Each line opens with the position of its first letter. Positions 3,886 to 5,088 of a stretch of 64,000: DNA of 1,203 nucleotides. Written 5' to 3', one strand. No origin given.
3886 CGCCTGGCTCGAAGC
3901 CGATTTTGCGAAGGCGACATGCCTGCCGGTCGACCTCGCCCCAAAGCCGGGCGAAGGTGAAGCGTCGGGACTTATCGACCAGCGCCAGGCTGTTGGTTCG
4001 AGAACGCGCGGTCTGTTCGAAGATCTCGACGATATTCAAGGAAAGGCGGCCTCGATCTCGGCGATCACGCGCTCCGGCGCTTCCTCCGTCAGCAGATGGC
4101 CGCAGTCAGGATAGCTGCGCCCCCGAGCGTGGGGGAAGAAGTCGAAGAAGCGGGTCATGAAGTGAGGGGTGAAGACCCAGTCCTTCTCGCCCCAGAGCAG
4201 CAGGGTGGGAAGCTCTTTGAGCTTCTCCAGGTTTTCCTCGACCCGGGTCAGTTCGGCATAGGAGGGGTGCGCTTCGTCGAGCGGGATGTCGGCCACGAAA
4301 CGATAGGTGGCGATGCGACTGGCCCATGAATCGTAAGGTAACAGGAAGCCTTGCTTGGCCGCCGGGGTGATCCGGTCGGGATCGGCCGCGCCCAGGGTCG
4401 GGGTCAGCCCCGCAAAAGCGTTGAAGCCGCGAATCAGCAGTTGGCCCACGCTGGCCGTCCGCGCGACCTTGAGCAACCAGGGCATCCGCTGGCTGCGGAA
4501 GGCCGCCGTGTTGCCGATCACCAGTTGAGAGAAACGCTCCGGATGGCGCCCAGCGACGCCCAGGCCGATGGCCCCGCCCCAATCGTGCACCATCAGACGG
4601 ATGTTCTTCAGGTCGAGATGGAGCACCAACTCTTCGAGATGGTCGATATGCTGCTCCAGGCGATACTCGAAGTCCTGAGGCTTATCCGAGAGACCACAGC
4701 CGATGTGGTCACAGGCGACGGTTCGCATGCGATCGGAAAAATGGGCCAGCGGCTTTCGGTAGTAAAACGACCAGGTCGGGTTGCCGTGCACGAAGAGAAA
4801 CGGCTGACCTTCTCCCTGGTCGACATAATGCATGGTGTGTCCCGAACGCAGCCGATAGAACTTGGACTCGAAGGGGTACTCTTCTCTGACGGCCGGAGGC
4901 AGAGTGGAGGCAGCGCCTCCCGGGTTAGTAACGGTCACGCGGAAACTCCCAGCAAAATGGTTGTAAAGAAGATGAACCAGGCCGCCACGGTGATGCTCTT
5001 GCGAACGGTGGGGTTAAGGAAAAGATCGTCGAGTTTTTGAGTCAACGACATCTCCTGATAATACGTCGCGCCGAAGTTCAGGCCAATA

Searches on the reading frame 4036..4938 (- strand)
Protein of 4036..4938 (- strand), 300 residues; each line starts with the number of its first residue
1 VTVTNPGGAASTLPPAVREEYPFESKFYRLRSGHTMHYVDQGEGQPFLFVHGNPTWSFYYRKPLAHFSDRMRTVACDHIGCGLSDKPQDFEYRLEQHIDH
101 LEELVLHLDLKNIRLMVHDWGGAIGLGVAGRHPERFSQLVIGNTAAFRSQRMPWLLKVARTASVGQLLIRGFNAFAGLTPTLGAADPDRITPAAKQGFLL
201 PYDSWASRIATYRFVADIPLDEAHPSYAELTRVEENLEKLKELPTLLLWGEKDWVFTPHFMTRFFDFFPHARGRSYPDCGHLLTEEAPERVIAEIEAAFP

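Call 4: search_protein_families(library=pfam, proteins=[window:4036-4938:-], max_evalue=0.001)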
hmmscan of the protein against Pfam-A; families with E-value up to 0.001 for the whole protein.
window:4036-4938:- (300 aa): 3 families
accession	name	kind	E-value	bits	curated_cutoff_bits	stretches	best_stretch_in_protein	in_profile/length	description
PF00561.26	Abhydrolase_1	-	1.8e-28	100.3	25.8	1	46-287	2-244/245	alpha/beta hydrolase fold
PF12697.13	Abhydrolase_6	-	2.7e-16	61.3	26.3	1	47-293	1-216/217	Alpha/beta hydrolase family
PF12146.15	Hydrolase_4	-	5.7e-10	39.3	27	1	51-286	11-237/239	Serine aminopeptidase, S33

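Call 5: search_protein_families(library=ncbifam, proteins=[window:4036-4938:-], max_evalue=0.001)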
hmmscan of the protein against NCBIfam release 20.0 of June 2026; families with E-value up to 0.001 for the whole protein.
window:4036-4938:- (300 aa): 19 families
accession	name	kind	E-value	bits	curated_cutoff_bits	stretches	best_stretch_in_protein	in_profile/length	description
NF002873.0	PRK03204.1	equivalog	1.8e-48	165.4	466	1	19-299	10-285/286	haloalkane dehalogenase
NF002938.0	PRK03592.1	equivalog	1.1e-43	149.6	241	1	23-296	10-286/298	haloalkane dehalogenase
NF002043.0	PRK00870.1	subfamily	4.5e-37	128.1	265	1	20-295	16-294/302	haloalkane dehalogenase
NF050089.1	i_nPHAscl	equivalog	7.6e-19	67.9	300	1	30-148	3-121/288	intracellular short-chain-length polyhydroxyalkanoate depolymerase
TIGR01250.1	pro_imino_pep_2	subfamily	1.3e-17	64.3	167.65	1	39-144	20-129/288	proline iminopeptidase-family hydrolase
TIGR02427.1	protocat_pcaD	equivalog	7.3e-17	61.6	255.85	1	59-165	28-133/251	3-oxoadipate enol-lactonase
NF051488.1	bifunc_PcaDC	exception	2.1e-15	56.8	390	2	59-162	27-129/375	bifunctional 3-oxoadipate enol-lactonase/4-carboxymuconolactone decarboxylase PcaDC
TIGR03056.1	bchO_mg_che_rel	equivalog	4.5e-15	55.4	172.55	1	32-147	14-130/278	alpha/beta fold hydrolase BchO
NF045632.1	hydroxlase_HsaD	equivalog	3.7e-12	45.8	400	1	25-141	14-134/290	4,5:9,10-diseco-3-hydroxy-5,9,17-trioxoandrosta-1(10),2-diene-4-oate hydrolase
TIGR03611.1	RutD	equivalog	4.9e-12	45.8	238.5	1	35-144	4-113/258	pyrimidine utilization protein D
NF045945.1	ProImpepLactob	equivalog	5.4e-12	45.8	400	1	41-144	24-131/293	proline iminopeptidase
TIGR01249.1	pro_imino_pep_1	equivalog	2.4e-11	43.3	259.75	1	22-158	3-142/307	prolyl aminopeptidase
NF011457.0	PRK14875.1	equivalog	3e-11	42.9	307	1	33-140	119-227/372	acetoin dehydrogenase dihydrolipoyllysine-residue acetyltransferase subunit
NF045948.1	ProImpepThrmp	equivalog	3.4e-10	39.8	500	1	42-143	23-127/291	proline iminopeptidase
NF051487.1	bifunc_PcaCD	exception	4.8e-10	39.1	430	1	66-148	194-275/413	bifunctional 4-carboxymuconolactone decarboxylase/3-oxoadipate enol-lactonase PcaCD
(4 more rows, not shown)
